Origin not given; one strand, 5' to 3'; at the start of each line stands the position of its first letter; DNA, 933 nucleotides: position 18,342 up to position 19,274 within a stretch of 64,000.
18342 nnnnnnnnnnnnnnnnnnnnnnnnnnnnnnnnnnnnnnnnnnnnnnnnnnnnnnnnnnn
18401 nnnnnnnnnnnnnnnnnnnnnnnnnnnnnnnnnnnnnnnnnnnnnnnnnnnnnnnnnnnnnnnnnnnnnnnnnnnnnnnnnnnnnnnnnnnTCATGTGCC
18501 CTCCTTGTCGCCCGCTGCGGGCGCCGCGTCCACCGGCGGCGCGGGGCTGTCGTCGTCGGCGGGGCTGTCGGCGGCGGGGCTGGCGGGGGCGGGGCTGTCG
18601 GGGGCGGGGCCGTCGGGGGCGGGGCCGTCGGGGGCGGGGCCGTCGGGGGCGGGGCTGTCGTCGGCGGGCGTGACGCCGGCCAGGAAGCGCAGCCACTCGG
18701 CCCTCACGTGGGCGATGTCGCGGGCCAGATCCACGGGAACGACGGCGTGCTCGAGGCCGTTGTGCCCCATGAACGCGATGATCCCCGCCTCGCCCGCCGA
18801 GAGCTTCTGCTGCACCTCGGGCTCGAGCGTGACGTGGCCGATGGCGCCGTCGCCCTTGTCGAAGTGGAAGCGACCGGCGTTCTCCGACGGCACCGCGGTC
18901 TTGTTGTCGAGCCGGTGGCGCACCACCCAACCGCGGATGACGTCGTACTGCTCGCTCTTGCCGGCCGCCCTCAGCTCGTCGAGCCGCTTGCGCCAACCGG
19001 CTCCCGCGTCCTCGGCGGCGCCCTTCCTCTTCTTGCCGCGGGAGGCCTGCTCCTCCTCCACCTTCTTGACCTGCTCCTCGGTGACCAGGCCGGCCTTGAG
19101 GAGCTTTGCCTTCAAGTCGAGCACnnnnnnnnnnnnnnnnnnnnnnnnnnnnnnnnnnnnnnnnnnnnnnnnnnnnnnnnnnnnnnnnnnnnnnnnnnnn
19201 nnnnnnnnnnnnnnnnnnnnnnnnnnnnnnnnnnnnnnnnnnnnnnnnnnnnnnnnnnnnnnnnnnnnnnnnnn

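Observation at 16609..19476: Five-gene DUF971–DUF2058–Cys-rich lipoprotein operon with repeat-encoded low-complexity segments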

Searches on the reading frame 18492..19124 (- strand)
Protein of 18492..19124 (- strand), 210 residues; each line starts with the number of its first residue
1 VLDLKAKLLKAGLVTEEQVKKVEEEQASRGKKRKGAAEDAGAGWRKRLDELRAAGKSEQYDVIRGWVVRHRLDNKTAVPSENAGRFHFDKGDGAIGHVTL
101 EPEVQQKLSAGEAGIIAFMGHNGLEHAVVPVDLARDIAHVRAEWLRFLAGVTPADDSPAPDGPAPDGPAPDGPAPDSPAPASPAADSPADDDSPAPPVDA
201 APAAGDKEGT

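Call 5: search_protein_families(library=pfam, proteins=[window:18492-19124:-], max_evalue=0.1)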
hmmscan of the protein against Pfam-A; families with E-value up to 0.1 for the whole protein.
window:18492-19124:- (210 aa): 2 families
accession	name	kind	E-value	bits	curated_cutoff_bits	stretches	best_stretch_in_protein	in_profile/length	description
PF09831.14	DUF2058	-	8e-10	39.6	25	1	4-150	2-152/174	Uncharacterized protein conserved in bacteria (DUF2058)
PF11625.14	DUF3253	-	0.033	14.8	22.1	0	112-151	5-45/81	Protein of unknown function (DUF3253)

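Call 6: search_protein_families(library=ncbifam, proteins=[window:18492-19124:-], max_evalue=0.1)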
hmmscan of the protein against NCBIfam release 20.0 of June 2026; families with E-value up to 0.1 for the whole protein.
window:18492-19124:- (210 aa): 1 family
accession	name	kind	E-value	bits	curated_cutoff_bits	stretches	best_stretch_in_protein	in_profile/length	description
NF053729.1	c-di-GMP_motif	domain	0.087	12.6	38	0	8-32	6-30/53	cyclic di-GMP-binding domain-containing protein, MshE-related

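Call 8: find_homologous_proteins(query=window:18492-19124:-)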
Query window:18492-19124:- (210 aa): 191 proteins with E <= 0.001 among 4366 candidates; the best 120 are listed.
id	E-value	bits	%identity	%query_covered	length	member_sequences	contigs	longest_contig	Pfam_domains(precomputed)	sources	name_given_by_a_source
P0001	1.4e-131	455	100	100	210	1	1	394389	PF09831.15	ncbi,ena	-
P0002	5.3e-67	244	72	76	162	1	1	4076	PF09831.15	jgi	jgi:uncharacterized protein YaiL (DUF2058 family)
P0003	1.2e-66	243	72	75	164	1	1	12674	PF09831.15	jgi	jgi:uncharacterized protein YaiL (DUF2058 family)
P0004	5.1e-66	241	62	75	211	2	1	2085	PF09831.15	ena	-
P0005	1.2e-64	236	60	85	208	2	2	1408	PF09831.15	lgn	-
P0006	2.0e-63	232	56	93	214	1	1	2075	PF09831.15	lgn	-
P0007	3.7e-63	231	59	86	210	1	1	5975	PF09831.15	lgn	-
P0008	3.8e-63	231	56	90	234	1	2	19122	PF09831.15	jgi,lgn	jgi:hypothetical protein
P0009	6.3e-63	230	70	72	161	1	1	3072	PF09831.15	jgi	jgi:uncharacterized protein YaiL (DUF2058 family)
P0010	1.6e-62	229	63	78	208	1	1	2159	PF09831.15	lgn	-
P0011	1.7e-62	229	59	86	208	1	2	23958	PF09831.15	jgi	jgi:uncharacterized protein YaiL (DUF2058 family)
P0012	3.6e-62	228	58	86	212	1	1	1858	PF09831.15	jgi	jgi:uncharacterized protein YaiL (DUF2058 family)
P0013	6.2e-62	227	58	86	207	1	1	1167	PF09831.15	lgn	-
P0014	2.4e-61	225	56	90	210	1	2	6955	PF09831.15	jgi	jgi:uncharacterized protein YaiL (DUF2058 family)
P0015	2.4e-61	225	59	79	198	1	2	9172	PF09831.15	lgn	-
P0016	5.3e-61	224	55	87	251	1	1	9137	PF09831.15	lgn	-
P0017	1.2e-60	223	60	78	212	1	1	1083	PF09831.15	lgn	-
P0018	1.3e-60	223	57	86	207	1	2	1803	PF09831.15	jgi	jgi:uncharacterized protein YaiL (DUF2058 family)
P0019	4.1e-60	221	68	72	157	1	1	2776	PF09831.15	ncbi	ncbi:MAG TPA: DUF2058 family protein [Myxococcota bacterium]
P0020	1.0e-59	220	57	85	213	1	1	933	PF09831.15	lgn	-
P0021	2.5e-59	219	58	72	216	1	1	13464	PF09831.15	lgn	-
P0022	3.7e-59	218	59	73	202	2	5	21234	PF09831.15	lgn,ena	-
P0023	1.1e-58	217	58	72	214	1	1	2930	PF09831.15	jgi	-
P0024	2.5e-58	215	54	82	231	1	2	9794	PF09831.15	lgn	-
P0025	3.2e-58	215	52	87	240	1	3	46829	PF09831.15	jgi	jgi:uncharacterized protein YaiL (DUF2058 family)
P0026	7.1e-58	214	68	76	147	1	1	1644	PF09831.15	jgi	jgi:uncharacterized protein YaiL (DUF2058 family)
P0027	1.3e-57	213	69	69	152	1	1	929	PF09831.15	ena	-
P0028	2.3e-55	206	53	86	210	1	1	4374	PF09831.15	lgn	-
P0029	3.7e-55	205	44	98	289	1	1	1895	PF09831.15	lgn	-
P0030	4.8e-55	205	49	88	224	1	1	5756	PF09831.15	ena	-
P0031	9.3e-55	204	69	70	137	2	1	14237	PF09831.15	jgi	jgi:uncharacterized protein YaiL (DUF2058 family)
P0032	2.1e-54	203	55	72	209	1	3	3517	PF09831.15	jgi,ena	-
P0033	2.1e-53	199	54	76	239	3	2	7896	PF09831.15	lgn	-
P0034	3.9e-53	198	54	83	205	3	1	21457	PF09831.15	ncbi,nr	ncbi:MAG: DUF2058 family protein [Deltaproteobacteria bacterium]|nr:DUF2058 family protein [Deltapro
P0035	4.0e-53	198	53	77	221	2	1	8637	PF09831.15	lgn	-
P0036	7.3e-52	194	49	85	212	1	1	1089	PF09831.15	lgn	-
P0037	2.3e-51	193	55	72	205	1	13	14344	PF09831.15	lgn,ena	-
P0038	4.5e-51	192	54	74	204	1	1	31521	PF09831.15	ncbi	-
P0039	1.4e-50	190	53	72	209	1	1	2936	PF09831.15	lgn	-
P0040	1.9e-49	186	59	72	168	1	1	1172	PF09831.15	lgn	-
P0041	6.3e-49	185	57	77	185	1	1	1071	PF09831.15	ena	-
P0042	4.2e-48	182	57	85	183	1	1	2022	PF09831.15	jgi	jgi:uncharacterized protein YaiL (DUF2058 family)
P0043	1.1e-47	181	45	89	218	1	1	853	PF09831.15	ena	-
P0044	1.5e-47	180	58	72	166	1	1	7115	PF09831.15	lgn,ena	-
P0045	1.7e-47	180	51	91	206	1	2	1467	PF09831.15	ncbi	-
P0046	5.0e-46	175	48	88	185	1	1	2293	PF09831.15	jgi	jgi:hypothetical protein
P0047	5.8e-46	175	47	82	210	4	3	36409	PF09831.15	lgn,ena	-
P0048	6.2e-46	175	43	89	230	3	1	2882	PF09831.15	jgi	jgi:uncharacterized protein YaiL (DUF2058 family)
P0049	6.3e-46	175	55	77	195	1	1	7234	PF09831.15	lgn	-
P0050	1.4e-45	174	52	71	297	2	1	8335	PF09831.15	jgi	jgi:uncharacterized protein YaiL (DUF2058 family)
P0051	1.8e-45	173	47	96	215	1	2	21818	PF09831.15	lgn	-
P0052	2.5e-45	173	48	80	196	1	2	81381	PF09831.15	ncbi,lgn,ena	-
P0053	3.3e-45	172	46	83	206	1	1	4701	PF09831.15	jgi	jgi:uncharacterized protein YaiL (DUF2058 family)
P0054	4.3e-45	172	48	81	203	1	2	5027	PF09831.15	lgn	-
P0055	4.6e-45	172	48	79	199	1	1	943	PF09831.15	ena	-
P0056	4.9e-45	172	42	97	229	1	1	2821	PF09831.15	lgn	-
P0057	7.3e-45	171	51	76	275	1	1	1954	PF09831.15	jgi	jgi:uncharacterized protein YaiL (DUF2058 family)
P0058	8.7e-45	171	45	72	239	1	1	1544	PF09831.15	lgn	-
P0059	2.6e-44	170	54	68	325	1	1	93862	PF09831.15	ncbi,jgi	jgi:uncharacterized protein YaiL (DUF2058 family)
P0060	5.5e-44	169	53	77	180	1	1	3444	PF09831.15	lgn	-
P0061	7.5e-44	168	55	79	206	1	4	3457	PF09831.15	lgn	-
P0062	1.0e-43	168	52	72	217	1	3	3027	PF09831.15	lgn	-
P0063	3.9e-43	166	47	79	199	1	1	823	PF09831.15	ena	-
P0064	8.2e-43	165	60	60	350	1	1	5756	PF09831.15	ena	-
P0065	1.5e-42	164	52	61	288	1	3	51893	PF09831.15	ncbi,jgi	jgi:uncharacterized protein YaiL (DUF2058 family)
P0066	1.5e-42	164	51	63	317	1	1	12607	PF09831.15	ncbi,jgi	jgi:uncharacterized protein YaiL (DUF2058 family)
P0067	1.6e-42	164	57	52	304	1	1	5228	PF09831.15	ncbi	-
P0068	2.2e-42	163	51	78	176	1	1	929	PF09831.15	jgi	jgi:uncharacterized protein YaiL (DUF2058 family)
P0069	3.4e-42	163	53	70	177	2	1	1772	PF09831.15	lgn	-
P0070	3.7e-42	163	42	97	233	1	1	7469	PF09831.15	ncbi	-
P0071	4.4e-42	162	46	83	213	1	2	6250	PF09831.15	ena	-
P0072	5.3e-42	162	44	89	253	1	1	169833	PF09831.15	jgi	jgi:uncharacterized protein YaiL (DUF2058 family)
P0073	1.2e-41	161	52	78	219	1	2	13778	PF09831.15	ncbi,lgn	-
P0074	1.2e-41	161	55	71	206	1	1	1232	PF09831.15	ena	-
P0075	1.2e-41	161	47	72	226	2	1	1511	PF09831.15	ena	-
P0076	1.2e-41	161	50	75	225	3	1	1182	PF09831.15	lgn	-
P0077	1.3e-41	161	50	74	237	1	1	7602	PF09831.15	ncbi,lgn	-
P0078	2.4e-41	160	50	63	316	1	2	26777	PF09831.15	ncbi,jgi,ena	jgi:hypothetical protein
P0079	1.5e-40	157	39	95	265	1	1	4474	PF09831.15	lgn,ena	-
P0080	1.7e-40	157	42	92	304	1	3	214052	PF09831.15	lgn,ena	-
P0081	2.5e-40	157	54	57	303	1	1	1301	PF09831.15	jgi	jgi:uncharacterized protein YaiL (DUF2058 family)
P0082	3.4e-40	156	48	91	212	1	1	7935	PF09831.15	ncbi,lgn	ncbi:MAG: DUF2058 family protein [Myxococcota bacterium]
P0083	6.6e-40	155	52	71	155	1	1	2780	PF09831.15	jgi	jgi:hypothetical protein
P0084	1.2e-39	154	44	95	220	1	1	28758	PF09831.15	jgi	jgi:uncharacterized protein YaiL (DUF2058 family)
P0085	2.3e-39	153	52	63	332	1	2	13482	PF09831.15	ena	-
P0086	3.4e-39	153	50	70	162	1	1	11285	PF09831.15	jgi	jgi:hypothetical protein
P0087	9.4e-39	151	50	63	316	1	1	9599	PF09831.15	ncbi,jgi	jgi:uncharacterized protein YaiL (DUF2058 family)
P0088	1.0e-38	151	58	57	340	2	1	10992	PF09831.15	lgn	-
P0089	3.3e-38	150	47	72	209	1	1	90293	PF09831.15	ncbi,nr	ncbi:MAG: DUF2058 family protein [Deltaproteobacteria bacterium]|nr:DUF2058 family protein [Deltapro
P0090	6.0e-38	149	51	71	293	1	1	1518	PF09831.15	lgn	-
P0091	3.7e-37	146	39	99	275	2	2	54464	PF09831.15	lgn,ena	-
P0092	4.5e-37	146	46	70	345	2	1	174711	PF09831.15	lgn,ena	-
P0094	1.0e-36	145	52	72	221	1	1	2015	PF09831.15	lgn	-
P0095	1.2e-36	145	47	64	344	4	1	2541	PF09831.15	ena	-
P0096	1.6e-36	144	45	68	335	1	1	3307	PF09831.15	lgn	-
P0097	2.0e-36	144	50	63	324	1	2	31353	PF09831.15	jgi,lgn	jgi:uncharacterized protein YaiL (DUF2058 family)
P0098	7.2e-36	142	48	71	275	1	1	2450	PF09831.15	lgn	-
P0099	7.6e-36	142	44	74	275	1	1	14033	PF09831.15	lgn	-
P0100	8.8e-36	142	56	52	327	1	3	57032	PF09831.15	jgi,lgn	-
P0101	1.3e-35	141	55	52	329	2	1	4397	PF09831.15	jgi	jgi:uncharacterized protein YaiL (DUF2058 family)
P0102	1.3e-35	141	46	74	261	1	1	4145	PF09831.15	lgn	-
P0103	2.2e-35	140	49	63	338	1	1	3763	PF09831.15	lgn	-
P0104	2.3e-35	140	58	54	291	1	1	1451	PF09831.15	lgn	-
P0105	2.6e-35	140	47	68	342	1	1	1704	PF09831.15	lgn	-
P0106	4.6e-35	139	50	72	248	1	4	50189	PF09831.15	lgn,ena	-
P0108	1.4e-34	138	55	52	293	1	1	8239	PF09831.15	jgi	jgi:uncharacterized protein YaiL (DUF2058 family)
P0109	1.9e-34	137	51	70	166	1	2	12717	PF09831.15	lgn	-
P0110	1.1e-33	135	47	71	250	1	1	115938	PF09831.15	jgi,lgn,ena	-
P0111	5.0e-33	133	46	75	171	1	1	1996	PF09831.15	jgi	-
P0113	2.1e-32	131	40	71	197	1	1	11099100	-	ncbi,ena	-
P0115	1.7e-31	128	43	71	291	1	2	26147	PF09831.15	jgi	jgi:uncharacterized protein YaiL (DUF2058 family)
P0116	3.7e-31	127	47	70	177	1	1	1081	PF09831.15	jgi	jgi:hypothetical protein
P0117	4.7e-31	126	44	71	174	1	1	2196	PF09831.15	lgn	-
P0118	6.6e-31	126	37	97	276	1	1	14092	PF09831.15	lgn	-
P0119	8.3e-31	125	47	84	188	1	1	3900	PF09831.15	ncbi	-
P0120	1.3e-30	125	48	71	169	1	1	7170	PF09831.15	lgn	-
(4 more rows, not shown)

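Call 10: find_encoding_contigs(protein=P0001, flank=10000, max_places=3)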
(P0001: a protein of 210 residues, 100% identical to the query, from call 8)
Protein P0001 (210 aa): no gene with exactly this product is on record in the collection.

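Call 11: find_encoding_contigs(protein=P0113, flank=10000, max_places=3)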
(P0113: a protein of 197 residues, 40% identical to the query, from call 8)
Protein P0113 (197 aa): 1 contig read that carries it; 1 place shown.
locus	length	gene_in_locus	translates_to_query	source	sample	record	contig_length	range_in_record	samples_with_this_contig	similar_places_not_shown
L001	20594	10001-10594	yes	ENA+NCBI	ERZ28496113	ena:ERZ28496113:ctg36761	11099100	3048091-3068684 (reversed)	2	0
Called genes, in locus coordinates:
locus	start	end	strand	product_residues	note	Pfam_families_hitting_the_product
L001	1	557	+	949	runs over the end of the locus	PF00069:Pkinase, PF07714:PK_Tyr_Ser-Thr, PF01636:APH (faint), PF17874:TPR_MalT (faint), PF24885:TPR_NPHP3 (faint), PF13424:TPR_12 (weak)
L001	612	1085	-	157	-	PF00300:His_Phos_1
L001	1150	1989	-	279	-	-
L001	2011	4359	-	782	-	PF01839:FG-GAP (faint), PF13517:FG-GAP_3 (weak)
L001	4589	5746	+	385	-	PF13472:Lipase_GDSL_2 (weak)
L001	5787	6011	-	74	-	-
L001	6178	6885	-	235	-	PF01030:Recep_L_domain (faint)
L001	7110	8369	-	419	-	PF00149:Metallophos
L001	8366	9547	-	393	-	-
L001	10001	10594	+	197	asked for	-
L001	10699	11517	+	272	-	-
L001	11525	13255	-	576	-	PF06739:SBBP (faint)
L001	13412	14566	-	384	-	PF25085:DUF7802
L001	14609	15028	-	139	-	PF11026:DUF2721 (weak)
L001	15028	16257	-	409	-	PF12146:Hydrolase_4, PF00561:Abhydrolase_1, PF12697:Abhydrolase_6, PF02566:OsmC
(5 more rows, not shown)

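Call 13: find_related_loci(query=A1, collection=genome_contigs, flank=6000)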
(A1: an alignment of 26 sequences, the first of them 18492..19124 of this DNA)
Query A1 (210 aa) in genome_contigs; peptide patterns used: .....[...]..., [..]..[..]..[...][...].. (x = any residue, [..] = any of these).
236 stretches matched a pattern; 25 encode a relative of the query (tblastn E <= 1e-3); 25 distinct loci.
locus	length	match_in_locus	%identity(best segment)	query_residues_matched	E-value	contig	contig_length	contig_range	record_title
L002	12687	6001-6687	50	1-202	7e-57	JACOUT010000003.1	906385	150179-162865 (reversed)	MAG: Deltaproteobacteria bacterium isolate NC_groundwater_80_Ag_B-0.1um_71_39 GD18-4_B1_scaffold_213921, whole genome sh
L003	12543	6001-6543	54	1-152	4e-54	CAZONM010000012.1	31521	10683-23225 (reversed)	MAG TPA_asm: uncultured Myxococcales bacterium isolate binchicken_co16_62 genome assembly, contig: NODE_2389_length_3152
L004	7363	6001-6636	53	1-183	3e-53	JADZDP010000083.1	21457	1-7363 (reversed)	MAG: Deltaproteobacteria bacterium isolate SJ783 c_000000393236, whole genome shotgun sequence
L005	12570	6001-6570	48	1-163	3e-52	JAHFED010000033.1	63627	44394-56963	MAG: Myxococcales bacterium isolate nzgw260 NODE_261_length_63628_cov_5.757381, whole genome shotgun sequence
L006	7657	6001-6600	48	1-191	1e-49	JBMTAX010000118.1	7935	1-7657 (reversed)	MAG: Myxococcota bacterium isolate LKB_V5_S17_100percent_par_LKB_V5_S17_concoct.125_sub NODE_8912_length_7935_cov_3.8805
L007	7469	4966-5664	42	1-204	3e-49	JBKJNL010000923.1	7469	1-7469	MAG: Myxococcota bacterium isolate ant_bin.371 k117_1795400, whole genome shotgun sequence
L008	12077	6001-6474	47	1-150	1e-42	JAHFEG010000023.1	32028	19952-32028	MAG: Myxococcales bacterium isolate nzgw263 NODE_1400_length_32029_cov_4.521155, whole genome shotgun sequence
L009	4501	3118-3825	61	1-152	6e-42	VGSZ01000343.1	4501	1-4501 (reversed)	MAG: Deltaproteobacteria bacterium isolate K_DeepCast_35m_m1_088 K_DeepCast_35m_m1_088_Ga0194129_10030879, whole genome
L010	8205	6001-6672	41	1-164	4e-41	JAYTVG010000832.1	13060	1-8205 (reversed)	MAG: Deltaproteobacteria bacterium isolate GFS_5683 GFS_5683_831, whole genome shotgun sequence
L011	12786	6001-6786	50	1-152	6e-40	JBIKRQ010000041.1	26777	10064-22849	MAG: Myxococcota bacterium isolate ME2015-06-12_3300042296_group6_bin12 Rohwer_bin1495_scaffold_624_c1, whole genome sho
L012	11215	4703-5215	38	1-194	6e-31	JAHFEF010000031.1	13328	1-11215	MAG: Myxococcales bacterium isolate nzgw262 NODE_6909_length_13329_cov_3.353195, whole genome shotgun sequence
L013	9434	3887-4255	41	1-148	1e-27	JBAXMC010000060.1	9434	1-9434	MAG: Myxococcaceae bacterium isolate ELA443 MAG443_60, whole genome shotgun sequence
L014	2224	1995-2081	79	1-29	1e-8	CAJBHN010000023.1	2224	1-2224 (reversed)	MAG: uncultured Myxococcales bacterium isolate Loc090402-4m_bin-0916 genome assembly, contig: bin-0916:0023/1274, whole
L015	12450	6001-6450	29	1-148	2e-7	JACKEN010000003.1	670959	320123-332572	MAG: Deltaproteobacteria bacterium isolate HK-STAS-MYXO-34 HK-STAS-MYXO-34_3, whole genome shotgun sequence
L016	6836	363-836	29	1-140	9e-7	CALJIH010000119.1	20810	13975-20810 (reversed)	MAG: uncultured Cocleimonas sp. isolate R1_Bin_Bin_202_1 genome assembly, contig: c_000000318658, whole genome shotgun s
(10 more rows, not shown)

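Call 58: search_protein_families(library=pfam, proteins=[L011:6948-7709:+, L007:5664-6626:+], max_evalue=0.01)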
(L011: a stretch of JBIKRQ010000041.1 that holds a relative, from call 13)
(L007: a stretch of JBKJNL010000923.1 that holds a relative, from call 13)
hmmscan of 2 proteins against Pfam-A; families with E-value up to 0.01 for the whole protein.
L011:6948-7709:+ (253 aa): 0 families

L007:5664-6626:+ (320 aa): 0 families

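Call 60: predict_structure(alignment_id=A1)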
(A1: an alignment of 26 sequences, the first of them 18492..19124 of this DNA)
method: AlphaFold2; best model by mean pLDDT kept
length: 210 residues; sequences in the alignment: 26
mean_pLDDT: 82.6   pTM: 0.60
mean pLDDT of the five models: 82.6, 81.1, 78.8, 78.8, 76.7
residues with pLDDT >= 90: 110; 70-90: 42; 50-70: 55; < 50: 3
segments of 3 or more residues with pLDDT < 50: none
pLDDT, mean of each block of 10 residues (from residue 1): 82 91 89 73 91 96 96 94 94 91 96 95 94 95 90 68 59 57 55 66 63
secondary structure, 60 per line:
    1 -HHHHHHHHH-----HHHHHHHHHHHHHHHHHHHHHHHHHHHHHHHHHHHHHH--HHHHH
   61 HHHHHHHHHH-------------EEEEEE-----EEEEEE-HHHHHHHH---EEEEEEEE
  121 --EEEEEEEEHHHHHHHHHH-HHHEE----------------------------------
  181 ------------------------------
elements in order: H2-10 H16-53 H56-70 E84-89 E95-100 H102-109 E113-120 E123-130 H131-140

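Call 63: search_solved_structures(query=A1, max_evalue=10)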
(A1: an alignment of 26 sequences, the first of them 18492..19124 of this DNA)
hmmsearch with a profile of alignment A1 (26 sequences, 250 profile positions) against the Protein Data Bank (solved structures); distinct sequences matched with E-value up to 10: 3.
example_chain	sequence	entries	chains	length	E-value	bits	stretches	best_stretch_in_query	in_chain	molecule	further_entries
2wek_A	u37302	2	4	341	1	12.2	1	154-190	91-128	ZINC-BINDING ALCOHOL DEHYDROGENASE DOMAIN-CONTAINING PROTEIN 2 | Prostaglandin reductase 3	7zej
2c0c_A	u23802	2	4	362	1.1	12.1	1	154-190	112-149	ZINC BINDING ALCOHOL DEHYDROGENASE, DOMAIN CONTAINING 2 | ZINC-BINDING ALCOHOL DEHYDROGENASE DOMAIN-CONTAINING PROTEIN 2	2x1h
2x7h_A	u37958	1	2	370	1.1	12.1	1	154-190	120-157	ZINC-BINDING ALCOHOL DEHYDROGENASE DOMAIN-CONTAINING PROTEIN 2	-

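Call 65: find_encoding_contigs(protein=P0003, flank=6000, max_places=2)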
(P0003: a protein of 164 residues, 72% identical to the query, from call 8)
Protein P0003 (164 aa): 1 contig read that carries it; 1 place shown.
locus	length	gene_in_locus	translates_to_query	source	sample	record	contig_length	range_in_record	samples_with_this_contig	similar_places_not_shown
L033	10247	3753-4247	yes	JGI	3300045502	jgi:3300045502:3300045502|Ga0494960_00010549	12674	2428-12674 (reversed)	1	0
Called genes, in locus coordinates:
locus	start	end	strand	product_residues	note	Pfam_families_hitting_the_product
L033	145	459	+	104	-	PF13442:Cytochrome_CBB3 (weak)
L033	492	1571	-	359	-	-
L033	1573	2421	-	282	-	-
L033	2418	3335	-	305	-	PF00005:ABC_tran, PF13304:AAA_21 (faint)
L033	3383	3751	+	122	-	PF06155:GBBH-like_N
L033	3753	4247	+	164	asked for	PF09831:DUF2058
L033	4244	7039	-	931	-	PF00069:Pkinase, PF03109:ABC1 (faint), PF07714:PK_Tyr_Ser-Thr, PF00069:Pkinase (weak)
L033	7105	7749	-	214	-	PF09335:VTT_dom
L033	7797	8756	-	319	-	PF00355:Rieske, PF19112:VanA_C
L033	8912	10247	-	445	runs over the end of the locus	-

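Call 66: find_encoding_contigs(protein=P0011, flank=6000, max_places=2)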
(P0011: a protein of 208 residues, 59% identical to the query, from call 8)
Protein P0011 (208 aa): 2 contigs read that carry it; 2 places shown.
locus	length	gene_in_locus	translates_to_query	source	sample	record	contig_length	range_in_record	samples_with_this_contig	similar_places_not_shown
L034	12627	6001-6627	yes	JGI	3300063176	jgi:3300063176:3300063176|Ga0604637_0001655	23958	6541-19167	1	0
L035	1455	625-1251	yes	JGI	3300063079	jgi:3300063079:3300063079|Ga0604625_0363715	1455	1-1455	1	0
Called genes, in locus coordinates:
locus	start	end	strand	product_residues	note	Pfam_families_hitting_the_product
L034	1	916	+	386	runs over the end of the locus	-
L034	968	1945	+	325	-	-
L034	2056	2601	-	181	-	PF19648:DUF6151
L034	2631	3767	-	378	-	-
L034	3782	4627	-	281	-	-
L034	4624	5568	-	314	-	PF00005:ABC_tran, PF13304:AAA_21 (weak)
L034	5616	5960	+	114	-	PF06155:GBBH-like_N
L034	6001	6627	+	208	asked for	PF09831:DUF2058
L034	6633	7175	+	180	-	-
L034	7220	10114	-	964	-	PF00069:Pkinase, PF03109:ABC1 (faint), PF07714:PK_Tyr_Ser-Thr, PF00069:Pkinase, PF07714:PK_Tyr_Ser-Thr (weak)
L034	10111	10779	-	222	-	PF09335:VTT_dom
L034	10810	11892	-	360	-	PF00355:Rieske, PF19112:VanA_C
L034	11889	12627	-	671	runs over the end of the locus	-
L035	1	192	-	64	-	?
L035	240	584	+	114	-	PF06155:GBBH-like_N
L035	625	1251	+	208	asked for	PF09831:DUF2058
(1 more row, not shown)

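Call 70: search_protein_families(library=ncbifam, proteins=[L034:6633-7175:+], max_evalue=0.01)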
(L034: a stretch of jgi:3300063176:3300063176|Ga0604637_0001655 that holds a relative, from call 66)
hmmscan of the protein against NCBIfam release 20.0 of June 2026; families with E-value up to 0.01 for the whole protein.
L034:6633-7175:+ (180 aa): 0 families
